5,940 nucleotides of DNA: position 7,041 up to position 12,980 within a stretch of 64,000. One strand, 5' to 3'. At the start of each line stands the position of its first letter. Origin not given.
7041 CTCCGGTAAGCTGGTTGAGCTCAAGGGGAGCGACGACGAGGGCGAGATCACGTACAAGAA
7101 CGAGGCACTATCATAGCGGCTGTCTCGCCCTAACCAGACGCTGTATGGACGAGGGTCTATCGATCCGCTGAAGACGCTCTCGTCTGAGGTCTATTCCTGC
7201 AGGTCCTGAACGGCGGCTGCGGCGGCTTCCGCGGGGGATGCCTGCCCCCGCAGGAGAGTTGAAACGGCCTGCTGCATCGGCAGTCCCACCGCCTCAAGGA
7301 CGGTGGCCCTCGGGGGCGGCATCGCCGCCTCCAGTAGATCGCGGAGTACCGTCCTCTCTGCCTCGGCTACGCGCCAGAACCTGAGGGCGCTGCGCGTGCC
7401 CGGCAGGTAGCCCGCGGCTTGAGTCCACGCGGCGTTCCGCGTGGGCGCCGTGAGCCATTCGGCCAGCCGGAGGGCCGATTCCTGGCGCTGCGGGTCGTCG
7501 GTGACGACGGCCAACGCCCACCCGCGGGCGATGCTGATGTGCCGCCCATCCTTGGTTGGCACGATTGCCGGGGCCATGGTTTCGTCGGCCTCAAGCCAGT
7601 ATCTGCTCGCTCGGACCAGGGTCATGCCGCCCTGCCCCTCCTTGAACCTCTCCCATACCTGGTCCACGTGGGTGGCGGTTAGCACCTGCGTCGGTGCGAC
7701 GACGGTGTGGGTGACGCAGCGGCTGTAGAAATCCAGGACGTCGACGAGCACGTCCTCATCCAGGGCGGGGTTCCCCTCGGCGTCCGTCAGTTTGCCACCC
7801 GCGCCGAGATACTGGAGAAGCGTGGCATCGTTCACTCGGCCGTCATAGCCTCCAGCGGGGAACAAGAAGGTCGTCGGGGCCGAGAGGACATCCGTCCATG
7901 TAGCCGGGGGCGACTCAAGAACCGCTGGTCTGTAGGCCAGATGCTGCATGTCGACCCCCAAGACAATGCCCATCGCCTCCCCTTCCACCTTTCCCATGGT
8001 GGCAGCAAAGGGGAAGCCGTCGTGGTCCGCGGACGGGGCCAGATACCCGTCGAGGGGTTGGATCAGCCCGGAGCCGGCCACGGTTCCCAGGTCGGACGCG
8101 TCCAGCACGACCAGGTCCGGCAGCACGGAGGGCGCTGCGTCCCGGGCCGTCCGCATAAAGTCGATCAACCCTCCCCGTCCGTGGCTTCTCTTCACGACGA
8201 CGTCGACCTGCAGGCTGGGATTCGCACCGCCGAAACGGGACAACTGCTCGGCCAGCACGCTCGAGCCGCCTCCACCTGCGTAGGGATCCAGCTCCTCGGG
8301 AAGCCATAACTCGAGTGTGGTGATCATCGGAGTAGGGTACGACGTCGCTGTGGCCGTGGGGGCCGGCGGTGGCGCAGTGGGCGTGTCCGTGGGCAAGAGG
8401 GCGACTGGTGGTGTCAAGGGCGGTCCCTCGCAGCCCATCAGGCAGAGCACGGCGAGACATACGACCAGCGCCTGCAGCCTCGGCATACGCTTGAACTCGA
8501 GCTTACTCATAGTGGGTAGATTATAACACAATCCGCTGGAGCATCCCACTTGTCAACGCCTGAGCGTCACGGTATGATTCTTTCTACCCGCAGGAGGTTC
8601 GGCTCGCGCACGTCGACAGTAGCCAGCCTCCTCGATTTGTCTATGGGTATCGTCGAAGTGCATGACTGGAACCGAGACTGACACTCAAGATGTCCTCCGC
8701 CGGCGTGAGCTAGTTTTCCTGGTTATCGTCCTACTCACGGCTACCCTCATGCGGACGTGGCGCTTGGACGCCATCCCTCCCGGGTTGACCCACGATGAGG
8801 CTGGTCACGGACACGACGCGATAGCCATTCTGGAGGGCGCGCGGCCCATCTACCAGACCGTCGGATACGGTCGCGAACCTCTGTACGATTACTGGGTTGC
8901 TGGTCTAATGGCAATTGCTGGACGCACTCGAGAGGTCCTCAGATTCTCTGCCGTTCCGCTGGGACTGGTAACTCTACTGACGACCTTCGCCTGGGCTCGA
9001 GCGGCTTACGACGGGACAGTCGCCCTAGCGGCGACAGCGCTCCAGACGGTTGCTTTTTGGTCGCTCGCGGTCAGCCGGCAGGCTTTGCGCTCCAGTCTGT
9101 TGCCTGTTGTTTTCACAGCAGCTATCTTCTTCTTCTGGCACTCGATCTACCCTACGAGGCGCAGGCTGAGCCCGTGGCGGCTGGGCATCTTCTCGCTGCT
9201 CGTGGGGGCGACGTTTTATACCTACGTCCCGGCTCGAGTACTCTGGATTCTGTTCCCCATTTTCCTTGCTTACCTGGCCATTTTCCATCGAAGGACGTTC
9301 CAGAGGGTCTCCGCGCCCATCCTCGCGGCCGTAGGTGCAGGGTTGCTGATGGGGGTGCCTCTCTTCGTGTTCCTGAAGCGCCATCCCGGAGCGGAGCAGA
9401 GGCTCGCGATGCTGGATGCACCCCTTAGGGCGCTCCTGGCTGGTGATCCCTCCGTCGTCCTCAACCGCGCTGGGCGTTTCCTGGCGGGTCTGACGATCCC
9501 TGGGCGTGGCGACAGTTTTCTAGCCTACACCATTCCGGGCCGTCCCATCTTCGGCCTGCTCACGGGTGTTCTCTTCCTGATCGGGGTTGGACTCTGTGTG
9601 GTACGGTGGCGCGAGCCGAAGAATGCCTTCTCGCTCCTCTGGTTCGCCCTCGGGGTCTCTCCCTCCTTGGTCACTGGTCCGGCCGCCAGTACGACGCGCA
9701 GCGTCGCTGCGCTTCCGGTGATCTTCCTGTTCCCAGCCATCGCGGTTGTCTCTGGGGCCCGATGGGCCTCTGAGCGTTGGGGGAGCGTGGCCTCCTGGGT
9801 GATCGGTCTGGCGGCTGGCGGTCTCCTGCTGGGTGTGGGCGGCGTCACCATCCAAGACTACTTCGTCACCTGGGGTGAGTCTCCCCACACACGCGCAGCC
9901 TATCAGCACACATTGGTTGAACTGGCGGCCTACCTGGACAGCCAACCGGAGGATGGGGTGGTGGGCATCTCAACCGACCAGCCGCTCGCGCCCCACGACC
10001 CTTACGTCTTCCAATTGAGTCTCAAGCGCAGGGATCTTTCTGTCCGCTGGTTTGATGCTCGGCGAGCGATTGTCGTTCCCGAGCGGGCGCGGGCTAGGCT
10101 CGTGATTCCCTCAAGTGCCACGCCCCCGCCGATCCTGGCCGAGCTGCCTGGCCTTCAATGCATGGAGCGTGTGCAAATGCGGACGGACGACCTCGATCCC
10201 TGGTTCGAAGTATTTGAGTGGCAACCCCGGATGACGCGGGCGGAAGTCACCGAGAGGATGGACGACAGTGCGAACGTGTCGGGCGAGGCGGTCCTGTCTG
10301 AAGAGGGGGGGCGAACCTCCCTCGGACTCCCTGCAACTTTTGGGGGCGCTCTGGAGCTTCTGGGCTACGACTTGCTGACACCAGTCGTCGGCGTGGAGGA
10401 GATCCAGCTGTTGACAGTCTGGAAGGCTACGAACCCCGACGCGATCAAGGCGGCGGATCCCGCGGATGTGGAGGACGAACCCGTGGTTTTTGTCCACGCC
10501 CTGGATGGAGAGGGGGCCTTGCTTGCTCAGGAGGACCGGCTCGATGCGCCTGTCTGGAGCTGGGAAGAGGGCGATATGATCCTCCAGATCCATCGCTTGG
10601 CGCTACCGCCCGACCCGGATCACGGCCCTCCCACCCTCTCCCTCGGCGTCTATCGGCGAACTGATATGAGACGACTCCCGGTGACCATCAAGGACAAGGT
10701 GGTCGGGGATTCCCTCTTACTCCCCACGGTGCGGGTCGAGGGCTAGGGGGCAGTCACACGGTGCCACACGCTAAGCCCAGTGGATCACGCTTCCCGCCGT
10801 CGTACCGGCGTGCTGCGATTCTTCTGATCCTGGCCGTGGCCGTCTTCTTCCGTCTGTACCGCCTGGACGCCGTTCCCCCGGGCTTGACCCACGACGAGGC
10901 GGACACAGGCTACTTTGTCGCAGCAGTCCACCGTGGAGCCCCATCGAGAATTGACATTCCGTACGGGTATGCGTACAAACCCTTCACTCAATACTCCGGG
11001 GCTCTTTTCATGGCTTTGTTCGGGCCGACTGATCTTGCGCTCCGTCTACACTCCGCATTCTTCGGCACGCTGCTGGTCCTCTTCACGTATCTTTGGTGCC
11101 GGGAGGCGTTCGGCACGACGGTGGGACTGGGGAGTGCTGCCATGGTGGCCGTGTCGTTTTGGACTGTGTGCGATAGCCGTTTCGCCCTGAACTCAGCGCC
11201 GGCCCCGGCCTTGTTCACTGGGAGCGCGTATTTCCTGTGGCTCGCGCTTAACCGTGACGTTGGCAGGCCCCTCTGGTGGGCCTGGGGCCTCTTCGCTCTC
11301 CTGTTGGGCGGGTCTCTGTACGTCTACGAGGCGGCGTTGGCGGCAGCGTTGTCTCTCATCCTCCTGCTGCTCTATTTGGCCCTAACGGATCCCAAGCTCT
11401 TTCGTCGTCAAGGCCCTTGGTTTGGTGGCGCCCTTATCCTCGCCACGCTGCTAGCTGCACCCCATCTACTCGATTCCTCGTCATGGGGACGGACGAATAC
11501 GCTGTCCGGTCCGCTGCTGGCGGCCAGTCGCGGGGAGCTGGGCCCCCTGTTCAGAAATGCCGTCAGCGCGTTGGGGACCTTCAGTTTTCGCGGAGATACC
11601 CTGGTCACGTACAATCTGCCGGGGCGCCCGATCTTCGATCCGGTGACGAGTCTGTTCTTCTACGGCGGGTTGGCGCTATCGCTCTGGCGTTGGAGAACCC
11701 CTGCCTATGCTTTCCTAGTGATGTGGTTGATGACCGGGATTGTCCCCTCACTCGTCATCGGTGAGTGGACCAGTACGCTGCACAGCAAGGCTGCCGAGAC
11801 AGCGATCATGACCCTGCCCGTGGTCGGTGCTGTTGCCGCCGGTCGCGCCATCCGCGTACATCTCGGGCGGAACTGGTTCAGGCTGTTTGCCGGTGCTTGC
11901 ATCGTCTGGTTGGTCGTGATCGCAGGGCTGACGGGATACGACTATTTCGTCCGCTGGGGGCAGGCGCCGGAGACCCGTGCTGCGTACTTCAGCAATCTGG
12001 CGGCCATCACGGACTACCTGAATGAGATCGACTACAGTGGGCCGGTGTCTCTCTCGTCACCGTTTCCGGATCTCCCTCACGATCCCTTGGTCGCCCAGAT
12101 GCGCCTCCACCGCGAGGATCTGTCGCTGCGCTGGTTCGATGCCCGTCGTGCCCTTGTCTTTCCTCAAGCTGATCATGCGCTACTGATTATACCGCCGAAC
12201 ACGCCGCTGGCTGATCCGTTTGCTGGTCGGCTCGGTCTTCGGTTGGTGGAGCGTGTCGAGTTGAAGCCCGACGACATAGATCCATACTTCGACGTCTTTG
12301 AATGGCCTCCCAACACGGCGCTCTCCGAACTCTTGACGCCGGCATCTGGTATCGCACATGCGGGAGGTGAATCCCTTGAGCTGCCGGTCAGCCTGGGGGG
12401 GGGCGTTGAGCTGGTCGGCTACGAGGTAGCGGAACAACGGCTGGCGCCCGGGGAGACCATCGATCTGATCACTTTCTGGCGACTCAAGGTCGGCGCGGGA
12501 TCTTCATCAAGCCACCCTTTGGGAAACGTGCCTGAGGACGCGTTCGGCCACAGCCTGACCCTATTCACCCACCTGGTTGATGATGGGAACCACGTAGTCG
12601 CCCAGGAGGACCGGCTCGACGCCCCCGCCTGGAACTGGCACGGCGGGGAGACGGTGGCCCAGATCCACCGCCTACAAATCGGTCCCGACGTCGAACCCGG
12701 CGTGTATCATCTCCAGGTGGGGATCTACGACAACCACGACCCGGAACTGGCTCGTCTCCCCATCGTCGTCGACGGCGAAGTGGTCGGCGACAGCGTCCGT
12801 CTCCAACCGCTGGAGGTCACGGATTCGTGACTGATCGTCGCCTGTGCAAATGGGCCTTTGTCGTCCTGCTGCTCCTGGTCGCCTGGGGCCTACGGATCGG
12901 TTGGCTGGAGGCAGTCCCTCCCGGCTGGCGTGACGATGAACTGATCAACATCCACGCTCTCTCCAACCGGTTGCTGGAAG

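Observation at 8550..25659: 17-kb operon of 8 translationally coupled GT-C glycosyltransferase paralogs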

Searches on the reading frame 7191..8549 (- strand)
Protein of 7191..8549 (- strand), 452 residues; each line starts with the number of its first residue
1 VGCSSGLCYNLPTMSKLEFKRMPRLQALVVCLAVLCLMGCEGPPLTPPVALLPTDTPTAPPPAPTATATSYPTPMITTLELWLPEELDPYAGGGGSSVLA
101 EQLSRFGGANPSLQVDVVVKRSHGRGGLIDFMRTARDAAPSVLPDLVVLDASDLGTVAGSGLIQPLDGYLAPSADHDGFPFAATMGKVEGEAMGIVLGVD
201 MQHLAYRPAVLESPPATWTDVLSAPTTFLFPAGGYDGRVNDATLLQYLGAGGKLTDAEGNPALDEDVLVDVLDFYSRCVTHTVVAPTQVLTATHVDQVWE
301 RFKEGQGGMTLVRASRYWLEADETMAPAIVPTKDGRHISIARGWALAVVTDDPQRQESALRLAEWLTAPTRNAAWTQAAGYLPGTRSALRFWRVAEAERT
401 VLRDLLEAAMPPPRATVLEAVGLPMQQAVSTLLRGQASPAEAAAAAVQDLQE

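Call 17: search_protein_families(library=pfam, proteins=[window:7191-8549:-], max_evalue=0.001)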
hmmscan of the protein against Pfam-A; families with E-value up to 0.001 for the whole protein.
window:7191-8549:- (452 aa): 2 families
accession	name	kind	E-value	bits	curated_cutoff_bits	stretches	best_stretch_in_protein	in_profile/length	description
PF13416.11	SBP_bac_8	-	3.7e-20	73.3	27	1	121-389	18-266/279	Bacterial extracellular solute-binding protein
PF01547.30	SBP_bac_1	-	4.9e-08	33.8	26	1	122-369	31-303/307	Bacterial extracellular solute-binding protein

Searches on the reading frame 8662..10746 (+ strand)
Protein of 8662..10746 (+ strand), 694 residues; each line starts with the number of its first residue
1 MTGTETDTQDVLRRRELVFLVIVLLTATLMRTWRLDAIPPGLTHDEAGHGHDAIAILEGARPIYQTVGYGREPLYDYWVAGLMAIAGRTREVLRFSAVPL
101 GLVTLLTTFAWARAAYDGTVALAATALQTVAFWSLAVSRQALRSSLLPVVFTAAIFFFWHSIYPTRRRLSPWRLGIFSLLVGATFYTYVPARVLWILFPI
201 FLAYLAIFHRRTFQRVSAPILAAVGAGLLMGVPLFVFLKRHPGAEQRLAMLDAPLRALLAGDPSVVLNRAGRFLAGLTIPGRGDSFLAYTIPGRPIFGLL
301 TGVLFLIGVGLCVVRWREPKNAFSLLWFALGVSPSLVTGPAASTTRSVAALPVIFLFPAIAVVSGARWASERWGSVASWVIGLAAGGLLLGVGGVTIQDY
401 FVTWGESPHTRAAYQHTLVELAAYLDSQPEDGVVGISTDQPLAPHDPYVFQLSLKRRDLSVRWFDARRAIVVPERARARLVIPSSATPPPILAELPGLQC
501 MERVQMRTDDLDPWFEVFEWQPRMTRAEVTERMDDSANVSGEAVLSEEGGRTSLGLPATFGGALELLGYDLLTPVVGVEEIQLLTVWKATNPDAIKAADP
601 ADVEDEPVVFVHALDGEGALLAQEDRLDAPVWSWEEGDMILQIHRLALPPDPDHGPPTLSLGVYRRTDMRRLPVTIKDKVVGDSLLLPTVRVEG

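Call 4: search_protein_families(library=pfam, proteins=[window:8662-10746:+], max_evalue=0.01)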
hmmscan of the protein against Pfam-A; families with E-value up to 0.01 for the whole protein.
window:8662-10746:+ (694 aa): 1 family
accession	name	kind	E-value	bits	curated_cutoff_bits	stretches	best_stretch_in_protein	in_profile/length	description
PF13231.12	PMT_2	-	0.00011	22.9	26.1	1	73-230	4-154/160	Dolichyl-phosphate-mannose-protein mannosyltransferase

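Call 5: search_protein_families(library=ncbifam, proteins=[window:8662-10746:+], max_evalue=0.01)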
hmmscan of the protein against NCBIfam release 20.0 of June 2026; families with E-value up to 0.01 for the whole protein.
window:8662-10746:+ (694 aa): 0 families

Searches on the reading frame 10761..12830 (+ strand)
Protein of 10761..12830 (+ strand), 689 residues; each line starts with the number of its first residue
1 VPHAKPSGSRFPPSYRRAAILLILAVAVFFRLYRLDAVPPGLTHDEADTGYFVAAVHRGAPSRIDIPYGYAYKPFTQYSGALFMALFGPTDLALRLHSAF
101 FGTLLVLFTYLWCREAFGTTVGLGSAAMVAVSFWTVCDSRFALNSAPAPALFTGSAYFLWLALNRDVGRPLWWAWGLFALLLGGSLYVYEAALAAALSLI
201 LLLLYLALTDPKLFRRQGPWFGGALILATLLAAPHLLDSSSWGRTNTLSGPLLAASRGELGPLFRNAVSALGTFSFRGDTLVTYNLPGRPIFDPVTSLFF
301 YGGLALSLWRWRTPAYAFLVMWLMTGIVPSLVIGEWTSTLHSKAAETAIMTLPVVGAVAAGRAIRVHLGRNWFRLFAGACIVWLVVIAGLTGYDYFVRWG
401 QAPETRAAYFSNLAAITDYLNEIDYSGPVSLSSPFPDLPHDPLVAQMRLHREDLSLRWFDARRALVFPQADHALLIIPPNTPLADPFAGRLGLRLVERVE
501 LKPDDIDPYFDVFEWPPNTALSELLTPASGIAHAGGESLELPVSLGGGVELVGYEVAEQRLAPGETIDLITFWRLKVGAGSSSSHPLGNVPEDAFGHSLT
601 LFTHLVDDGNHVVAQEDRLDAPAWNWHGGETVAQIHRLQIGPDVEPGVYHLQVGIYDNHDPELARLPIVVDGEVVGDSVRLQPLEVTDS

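Call 4: search_protein_families(library=pfam, proteins=[window:10761-12830:+], max_evalue=0.01)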
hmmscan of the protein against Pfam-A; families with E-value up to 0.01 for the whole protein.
window:10761-12830:+ (689 aa): 2 families
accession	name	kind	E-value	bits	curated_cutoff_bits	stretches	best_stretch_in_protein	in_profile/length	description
PF13231.12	PMT_2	-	1.5e-10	41.9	26.1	1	74-236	4-158/160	Dolichyl-phosphate-mannose-protein mannosyltransferase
PF02366.24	PMT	-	8.2e-05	22.7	22.7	1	90-189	81-182/245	Dolichyl-phosphate-mannose-protein mannosyltransferase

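Call 5: search_protein_families(library=ncbifam, proteins=[window:10761-12830:+], max_evalue=0.01)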
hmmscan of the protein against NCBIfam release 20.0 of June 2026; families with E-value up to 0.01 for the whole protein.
window:10761-12830:+ (689 aa): 1 family
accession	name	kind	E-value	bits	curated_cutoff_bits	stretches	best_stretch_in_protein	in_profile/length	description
TIGR03663.1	TIGR03663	subfamily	9.9e-09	34.7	126.25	1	18-144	2-122/435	flippase activity-associated protein Agl23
